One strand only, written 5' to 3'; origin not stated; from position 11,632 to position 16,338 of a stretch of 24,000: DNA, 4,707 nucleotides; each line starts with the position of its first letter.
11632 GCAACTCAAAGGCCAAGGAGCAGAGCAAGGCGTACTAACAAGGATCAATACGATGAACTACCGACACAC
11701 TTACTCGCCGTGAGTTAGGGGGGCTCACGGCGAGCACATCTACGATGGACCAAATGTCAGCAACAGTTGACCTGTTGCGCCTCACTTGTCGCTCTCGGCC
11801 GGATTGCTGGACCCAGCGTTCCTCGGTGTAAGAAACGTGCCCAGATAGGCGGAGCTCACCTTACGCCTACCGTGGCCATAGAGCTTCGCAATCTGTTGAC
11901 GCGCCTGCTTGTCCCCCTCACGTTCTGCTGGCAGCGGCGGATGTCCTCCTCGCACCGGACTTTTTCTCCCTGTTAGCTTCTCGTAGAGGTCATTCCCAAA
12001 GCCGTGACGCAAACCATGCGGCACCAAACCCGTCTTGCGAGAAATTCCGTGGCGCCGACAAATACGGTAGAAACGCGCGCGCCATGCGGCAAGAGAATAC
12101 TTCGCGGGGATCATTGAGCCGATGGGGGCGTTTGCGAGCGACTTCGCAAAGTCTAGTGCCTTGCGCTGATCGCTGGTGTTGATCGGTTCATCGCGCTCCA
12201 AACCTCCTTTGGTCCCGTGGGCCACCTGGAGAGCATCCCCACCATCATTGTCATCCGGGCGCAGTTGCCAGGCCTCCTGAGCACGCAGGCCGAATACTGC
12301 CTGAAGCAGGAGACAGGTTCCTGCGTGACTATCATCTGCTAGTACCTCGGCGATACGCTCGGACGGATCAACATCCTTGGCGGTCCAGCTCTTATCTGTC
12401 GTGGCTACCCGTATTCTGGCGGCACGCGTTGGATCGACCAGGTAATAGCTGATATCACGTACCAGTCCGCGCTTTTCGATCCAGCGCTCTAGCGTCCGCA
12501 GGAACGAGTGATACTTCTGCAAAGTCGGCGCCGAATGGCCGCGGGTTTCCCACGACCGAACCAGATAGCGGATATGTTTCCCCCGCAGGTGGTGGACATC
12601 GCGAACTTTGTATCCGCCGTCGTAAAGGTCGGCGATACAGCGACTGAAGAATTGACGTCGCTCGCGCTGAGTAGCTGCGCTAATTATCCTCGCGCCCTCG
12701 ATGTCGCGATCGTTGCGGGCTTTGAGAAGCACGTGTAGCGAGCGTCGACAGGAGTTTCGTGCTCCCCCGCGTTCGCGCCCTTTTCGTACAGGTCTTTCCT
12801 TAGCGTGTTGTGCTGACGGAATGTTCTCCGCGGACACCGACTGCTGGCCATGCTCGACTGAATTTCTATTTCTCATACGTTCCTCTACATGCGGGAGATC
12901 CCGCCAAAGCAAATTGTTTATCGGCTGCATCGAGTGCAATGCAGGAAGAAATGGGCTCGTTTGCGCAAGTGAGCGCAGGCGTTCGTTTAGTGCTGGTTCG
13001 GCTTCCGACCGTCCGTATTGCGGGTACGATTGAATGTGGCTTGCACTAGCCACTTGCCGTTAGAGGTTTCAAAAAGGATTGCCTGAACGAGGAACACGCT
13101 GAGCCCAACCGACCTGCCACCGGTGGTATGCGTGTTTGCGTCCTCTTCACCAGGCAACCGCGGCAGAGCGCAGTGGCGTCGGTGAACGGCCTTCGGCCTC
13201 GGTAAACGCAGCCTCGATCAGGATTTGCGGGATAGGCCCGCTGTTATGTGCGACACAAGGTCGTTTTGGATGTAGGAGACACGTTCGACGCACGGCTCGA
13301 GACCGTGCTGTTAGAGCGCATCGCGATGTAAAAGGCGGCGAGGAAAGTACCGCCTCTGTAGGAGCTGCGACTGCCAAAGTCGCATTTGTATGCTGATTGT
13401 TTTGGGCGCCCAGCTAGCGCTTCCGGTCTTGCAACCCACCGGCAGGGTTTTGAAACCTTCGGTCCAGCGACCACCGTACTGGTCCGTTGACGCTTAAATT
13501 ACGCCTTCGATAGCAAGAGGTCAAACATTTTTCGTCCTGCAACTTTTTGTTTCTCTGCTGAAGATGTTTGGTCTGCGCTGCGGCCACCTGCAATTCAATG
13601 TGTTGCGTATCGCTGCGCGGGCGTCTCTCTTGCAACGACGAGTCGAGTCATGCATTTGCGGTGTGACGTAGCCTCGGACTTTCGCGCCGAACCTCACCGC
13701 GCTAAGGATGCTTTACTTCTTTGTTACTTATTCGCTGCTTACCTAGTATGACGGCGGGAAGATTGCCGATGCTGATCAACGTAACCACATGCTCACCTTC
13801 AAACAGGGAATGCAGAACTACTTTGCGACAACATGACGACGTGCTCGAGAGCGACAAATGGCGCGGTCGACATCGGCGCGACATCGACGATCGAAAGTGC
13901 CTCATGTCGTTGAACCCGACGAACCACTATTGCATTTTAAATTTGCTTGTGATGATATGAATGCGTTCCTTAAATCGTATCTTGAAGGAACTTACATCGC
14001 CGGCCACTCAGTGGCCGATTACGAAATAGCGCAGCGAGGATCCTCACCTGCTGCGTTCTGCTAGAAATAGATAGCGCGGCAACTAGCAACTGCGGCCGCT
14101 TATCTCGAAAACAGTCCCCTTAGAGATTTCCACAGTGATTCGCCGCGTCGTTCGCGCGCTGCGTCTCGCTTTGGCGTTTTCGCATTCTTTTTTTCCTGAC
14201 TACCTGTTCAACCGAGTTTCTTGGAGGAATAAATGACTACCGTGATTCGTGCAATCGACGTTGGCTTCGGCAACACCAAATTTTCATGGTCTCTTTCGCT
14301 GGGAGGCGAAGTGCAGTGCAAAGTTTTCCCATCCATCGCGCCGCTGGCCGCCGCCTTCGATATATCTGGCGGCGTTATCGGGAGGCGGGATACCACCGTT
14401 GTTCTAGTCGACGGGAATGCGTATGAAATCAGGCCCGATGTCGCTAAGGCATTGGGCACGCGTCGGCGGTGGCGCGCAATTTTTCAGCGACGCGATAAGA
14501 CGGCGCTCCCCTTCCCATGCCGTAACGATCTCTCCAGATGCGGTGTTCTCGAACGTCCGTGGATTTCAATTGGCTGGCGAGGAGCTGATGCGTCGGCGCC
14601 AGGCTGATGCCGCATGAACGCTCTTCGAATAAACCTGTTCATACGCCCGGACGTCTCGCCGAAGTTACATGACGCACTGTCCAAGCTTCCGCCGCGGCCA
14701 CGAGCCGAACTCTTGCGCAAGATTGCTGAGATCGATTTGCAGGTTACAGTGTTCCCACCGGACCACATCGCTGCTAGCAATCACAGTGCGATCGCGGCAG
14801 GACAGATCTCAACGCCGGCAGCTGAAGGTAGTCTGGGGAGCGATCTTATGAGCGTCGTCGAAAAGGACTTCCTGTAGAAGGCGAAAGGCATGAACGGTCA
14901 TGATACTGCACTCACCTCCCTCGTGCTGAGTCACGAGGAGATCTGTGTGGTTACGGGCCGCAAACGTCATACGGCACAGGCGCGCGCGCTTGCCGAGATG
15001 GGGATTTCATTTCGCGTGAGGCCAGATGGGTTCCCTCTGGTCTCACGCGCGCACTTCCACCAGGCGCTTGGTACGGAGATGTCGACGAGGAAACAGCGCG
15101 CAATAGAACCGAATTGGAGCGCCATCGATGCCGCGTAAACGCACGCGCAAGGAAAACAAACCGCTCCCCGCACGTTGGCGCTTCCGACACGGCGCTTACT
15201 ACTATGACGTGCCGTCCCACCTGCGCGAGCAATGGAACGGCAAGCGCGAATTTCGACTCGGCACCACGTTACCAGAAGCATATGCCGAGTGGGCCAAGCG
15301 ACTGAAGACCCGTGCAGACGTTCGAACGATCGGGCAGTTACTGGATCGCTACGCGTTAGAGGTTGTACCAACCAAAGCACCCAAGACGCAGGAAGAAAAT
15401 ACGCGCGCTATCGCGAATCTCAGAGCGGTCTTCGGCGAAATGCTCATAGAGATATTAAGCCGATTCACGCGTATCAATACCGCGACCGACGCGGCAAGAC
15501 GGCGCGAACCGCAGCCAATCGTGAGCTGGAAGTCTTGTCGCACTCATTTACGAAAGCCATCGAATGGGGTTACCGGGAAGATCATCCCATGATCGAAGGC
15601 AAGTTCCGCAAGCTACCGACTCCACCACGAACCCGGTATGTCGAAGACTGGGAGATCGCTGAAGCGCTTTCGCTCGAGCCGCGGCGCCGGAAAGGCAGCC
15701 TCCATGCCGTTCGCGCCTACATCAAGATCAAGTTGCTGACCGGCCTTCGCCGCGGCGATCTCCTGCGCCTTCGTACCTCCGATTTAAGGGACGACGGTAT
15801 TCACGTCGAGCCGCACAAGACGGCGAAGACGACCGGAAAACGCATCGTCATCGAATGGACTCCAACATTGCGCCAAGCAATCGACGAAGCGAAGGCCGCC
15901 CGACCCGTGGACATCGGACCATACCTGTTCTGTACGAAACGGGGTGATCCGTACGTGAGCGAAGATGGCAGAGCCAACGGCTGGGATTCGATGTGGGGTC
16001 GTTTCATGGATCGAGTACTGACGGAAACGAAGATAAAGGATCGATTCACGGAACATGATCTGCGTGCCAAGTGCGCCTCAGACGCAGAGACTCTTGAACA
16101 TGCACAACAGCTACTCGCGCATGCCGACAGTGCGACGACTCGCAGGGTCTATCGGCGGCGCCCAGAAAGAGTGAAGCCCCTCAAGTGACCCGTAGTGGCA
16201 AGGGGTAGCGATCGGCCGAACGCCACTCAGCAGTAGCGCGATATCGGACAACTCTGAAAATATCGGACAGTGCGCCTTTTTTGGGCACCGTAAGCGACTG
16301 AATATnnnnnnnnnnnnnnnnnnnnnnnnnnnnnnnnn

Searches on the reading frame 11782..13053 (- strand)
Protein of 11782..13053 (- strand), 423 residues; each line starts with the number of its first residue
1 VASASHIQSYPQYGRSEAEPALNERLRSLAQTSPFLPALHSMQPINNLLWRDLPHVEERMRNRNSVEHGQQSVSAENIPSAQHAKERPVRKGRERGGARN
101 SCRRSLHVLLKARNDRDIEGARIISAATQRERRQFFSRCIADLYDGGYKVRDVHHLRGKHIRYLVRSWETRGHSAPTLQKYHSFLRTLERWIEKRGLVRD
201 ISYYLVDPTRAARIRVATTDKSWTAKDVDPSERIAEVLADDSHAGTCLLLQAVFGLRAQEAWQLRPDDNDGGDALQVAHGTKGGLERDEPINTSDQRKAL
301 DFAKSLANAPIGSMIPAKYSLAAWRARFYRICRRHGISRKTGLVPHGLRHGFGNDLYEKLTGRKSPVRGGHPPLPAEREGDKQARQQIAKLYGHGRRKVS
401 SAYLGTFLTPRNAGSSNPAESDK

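Call 4: search_protein_families(library=pfam, proteins=[window:11782-13053:-], max_evalue=0.1)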
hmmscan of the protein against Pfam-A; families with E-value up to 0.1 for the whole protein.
window:11782-13053:- (423 aa): 3 families
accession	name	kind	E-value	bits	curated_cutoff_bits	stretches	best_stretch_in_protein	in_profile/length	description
PF12835.12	Integrase_1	-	2.7e-10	40.8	23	1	235-352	24-146/149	Integrase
PF12834.13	Phage_int_SAM_2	-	3.4e-06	28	22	1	127-192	20-85/91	Phage integrase, N-terminal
PF00589.27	Phage_integrase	-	0.00011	22.5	27.1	1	247-359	27-143/172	Phage integrase family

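Call 5: search_protein_families(library=padloc, proteins=[window:11782-13053:-], max_evalue=0.1)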
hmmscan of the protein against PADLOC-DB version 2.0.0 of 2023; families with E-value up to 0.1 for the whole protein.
window:11782-13053:- (423 aa): 0 families

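Call 6: search_protein_families(library=ncbifam, proteins=[window:11782-13053:-], max_evalue=0.1)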
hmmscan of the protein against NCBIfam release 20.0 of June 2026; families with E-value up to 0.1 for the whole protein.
window:11782-13053:- (423 aa): 3 families
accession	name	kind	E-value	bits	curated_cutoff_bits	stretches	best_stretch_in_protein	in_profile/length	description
TIGR02224.1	recomb_XerC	equivalog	0.0011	18.4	335.15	1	147-356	35-249/295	tyrosine recombinase XerC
NF040693.1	recomb_GmtY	equivalog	0.061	12.5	340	0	318-358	364-406/441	gamma-mobile-trio recombinase GmtY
TIGR02225.1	recomb_XerD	equivalog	0.092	12.1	329.6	0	162-205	2-45/290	site-specific tyrosine recombinase XerD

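Call 43: search_protein_families(library=phrogs, proteins=[window:11782-13053:-], max_evalue=0.01)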
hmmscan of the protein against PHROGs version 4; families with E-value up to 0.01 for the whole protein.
window:11782-13053:- (423 aa): 2 families
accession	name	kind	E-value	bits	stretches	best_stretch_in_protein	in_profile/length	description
phrog_1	-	integration and excision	1e-12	49.1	1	124-358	182-408/611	integrase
phrog_216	-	integration and excision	1.5e-06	28.6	1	176-362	13-200/301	integrase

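Call 65: search_dna_similar(query=window:11782-12876:-, collection=plasmids, mode=protein, max_rows=15)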
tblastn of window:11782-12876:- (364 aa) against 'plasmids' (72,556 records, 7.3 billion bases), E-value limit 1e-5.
Records with a match: 217; places in all: 225; records where one place covers at least 80% of the query: 72.
Best place of each record, by identity: <60% 217.
By first word of the organism name: Acinetobacter 40; Burkholderia 31; Cupriavidus 21; Paraburkholderia 14; Aeromonas 12; Pantoea 9; Ralstonia 6; Agrobacterium 6; Francisella 6; Shewanella 5; and 39 more.
By predicted mobility (MOB-suite, as given by PLSDB): non-mobilizable 131; conjugative 58; mobilizable 28.
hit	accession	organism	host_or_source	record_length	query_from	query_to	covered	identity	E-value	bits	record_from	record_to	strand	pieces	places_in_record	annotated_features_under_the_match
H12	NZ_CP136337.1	Piscinibacter gummiphilus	single cell,soil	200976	2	347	95%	34.8%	2e-42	165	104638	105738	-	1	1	phage integrase N-terminal domain-containing protein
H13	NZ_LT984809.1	Cupriavidus taiwanensis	-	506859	63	359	82%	36.5%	5e-43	166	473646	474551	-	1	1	integrase domain-containing protein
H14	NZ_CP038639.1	Cupriavidus oxalaticus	whole organism,sewage sludge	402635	47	348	83%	35.6%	8e-47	177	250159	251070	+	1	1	integrase domain-containing protein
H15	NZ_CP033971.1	Cupriavidus pauculus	Homo sapiens,clinical isolate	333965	63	363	83%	35.7%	2e-43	167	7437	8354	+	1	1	integrase domain-containing protein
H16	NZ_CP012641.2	Massilia sp. WG5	cell culture,soil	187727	13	348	92%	31.9%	1e-31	133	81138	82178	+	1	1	site-specific integrase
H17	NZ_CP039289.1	Cupriavidus necator H16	single cell,sludge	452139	63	363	83%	35.4%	5e-46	175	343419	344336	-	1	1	integrase domain-containing protein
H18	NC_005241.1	Cupriavidus necator H16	-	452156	63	363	83%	35.4%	5e-46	175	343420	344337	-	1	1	integrase domain-containing protein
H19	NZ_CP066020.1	Cupriavidus necator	-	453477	63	363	83%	35.4%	5e-46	175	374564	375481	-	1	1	integrase domain-containing protein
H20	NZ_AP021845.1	Azospira sp. I09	-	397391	60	348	79%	36.6%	2e-43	168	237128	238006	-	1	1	integrase domain-containing protein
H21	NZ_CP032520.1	Cupriavidus oxalaticus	cell culture,activated sludge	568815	66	348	78%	37.1%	2e-47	179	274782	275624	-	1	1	integrase domain-containing protein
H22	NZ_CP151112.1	Cupriavidus metallidurans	-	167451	63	359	82%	35.2%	4e-40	158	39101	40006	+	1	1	integrase domain-containing protein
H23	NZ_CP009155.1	Burkholderia pseudomallei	environmental sample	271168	63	348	79%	36.4%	8e-43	166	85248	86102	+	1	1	integrase domain-containing protein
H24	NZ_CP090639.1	Burkholderia contaminans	pharmaceutical solution,pharmaceutical ...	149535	63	348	79%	36.4%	2e-42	165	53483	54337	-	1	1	integrase domain-containing protein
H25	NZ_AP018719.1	Sulfuricystis multivorans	-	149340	60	348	79%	36.0%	9e-43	166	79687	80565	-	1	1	integrase domain-containing protein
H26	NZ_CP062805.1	Cupriavidus basilensis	Cell culture,Sediment of a freshwater ...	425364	63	359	82%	34.9%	6e-44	169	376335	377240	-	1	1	integrase domain-containing protein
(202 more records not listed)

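Call 68: get_annotated_region(hit=H17, flank=6000)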
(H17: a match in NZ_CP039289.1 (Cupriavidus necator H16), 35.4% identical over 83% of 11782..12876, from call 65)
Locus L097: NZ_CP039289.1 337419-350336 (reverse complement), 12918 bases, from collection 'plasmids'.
description: Cupriavidus necator H16 plasmid pHG1, complete sequence
organism: Cupriavidus necator H16 (NCBI taxid 381666)
taxonomy: Bacteria; Pseudomonadota; Betaproteobacteria; Burkholderiales; Burkholderiaceae; Cupriavidus; Cupriavidus necator; Cupriavidus necator H16
host: -; source: single cell,sludge; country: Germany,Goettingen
typing (MOB-suite, as given by PLSDB): conjugative; replicon rep_cluster_120; relaxase MOBH,MOBP; mating-pair formation MPF_T
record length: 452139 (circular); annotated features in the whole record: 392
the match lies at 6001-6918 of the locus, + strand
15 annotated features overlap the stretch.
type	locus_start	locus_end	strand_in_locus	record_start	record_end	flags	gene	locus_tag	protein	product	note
CDS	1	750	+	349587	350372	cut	-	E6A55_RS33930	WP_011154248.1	hypothetical protein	-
CDS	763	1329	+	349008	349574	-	-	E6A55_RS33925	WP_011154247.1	single-stranded DNA-binding protein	-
CDS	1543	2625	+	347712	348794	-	-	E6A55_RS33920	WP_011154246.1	primase-helicase zinc-binding domain-containing protein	-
CDS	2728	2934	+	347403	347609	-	-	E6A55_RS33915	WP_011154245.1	hypothetical protein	-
CDS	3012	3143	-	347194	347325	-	-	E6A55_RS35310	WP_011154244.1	hypothetical protein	-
CDS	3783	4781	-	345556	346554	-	-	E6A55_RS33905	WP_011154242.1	PRTRC system protein D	-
CDS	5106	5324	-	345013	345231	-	-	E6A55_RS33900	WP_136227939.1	hypothetical protein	-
CDS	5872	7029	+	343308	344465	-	-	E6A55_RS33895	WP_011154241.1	integrase domain-containing protein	-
CDS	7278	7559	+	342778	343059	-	-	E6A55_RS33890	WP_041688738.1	HU family DNA-binding protein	GO:0030261 - chromosome condensation [Evidence IEA]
CDS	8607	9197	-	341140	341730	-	-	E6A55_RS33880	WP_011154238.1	Lar family restriction alleviation protein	-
CDS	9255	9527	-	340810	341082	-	-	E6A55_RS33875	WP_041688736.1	hypothetical protein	-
CDS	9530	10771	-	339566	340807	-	-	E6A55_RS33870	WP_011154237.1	site-specific DNA-methyltransferase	GO:0009307 - DNA restriction-modification system [Evidence IEA]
CDS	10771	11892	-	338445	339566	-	-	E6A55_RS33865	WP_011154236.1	phage Gp37/Gp68 family protein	-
CDS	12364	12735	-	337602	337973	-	-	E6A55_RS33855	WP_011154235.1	hypothetical protein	-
CDS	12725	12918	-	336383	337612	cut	-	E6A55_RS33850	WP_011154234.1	DUF1173 family protein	-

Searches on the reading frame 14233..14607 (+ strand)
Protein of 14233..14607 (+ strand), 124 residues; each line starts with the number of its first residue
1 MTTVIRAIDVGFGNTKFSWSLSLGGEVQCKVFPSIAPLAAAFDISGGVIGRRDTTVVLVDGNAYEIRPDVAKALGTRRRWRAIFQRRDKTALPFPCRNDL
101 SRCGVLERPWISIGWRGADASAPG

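Call 9: search_protein_families(library=pfam, proteins=[window:14233-14607:+], max_evalue=0.001)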
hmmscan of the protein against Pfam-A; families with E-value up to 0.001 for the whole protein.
window:14233-14607:+ (124 aa): 1 family
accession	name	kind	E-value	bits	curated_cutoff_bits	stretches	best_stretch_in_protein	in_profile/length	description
PF17989.7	ALP_N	-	0.00027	21.6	26.3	1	7-72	1-59/148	Actin like proteins N terminal domain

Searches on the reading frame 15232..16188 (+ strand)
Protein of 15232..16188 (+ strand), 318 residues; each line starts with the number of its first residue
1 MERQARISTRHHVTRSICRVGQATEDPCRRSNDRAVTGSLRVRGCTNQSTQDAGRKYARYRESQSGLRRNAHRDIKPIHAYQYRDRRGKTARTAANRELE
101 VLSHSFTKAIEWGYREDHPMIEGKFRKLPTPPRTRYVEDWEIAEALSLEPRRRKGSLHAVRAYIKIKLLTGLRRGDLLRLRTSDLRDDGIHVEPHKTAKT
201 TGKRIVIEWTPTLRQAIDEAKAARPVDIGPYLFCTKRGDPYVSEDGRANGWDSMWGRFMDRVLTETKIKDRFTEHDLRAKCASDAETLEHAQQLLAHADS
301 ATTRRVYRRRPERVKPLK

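Call 9: search_protein_families(library=pfam, proteins=[window:15232-16188:+], max_evalue=0.001)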
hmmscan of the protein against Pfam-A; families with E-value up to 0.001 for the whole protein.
window:15232-16188:+ (318 aa): 1 family
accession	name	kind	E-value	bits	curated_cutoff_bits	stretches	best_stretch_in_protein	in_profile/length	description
PF00589.27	Phage_integrase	-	3.7e-12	46.8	27.1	1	161-309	25-167/172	Phage integrase family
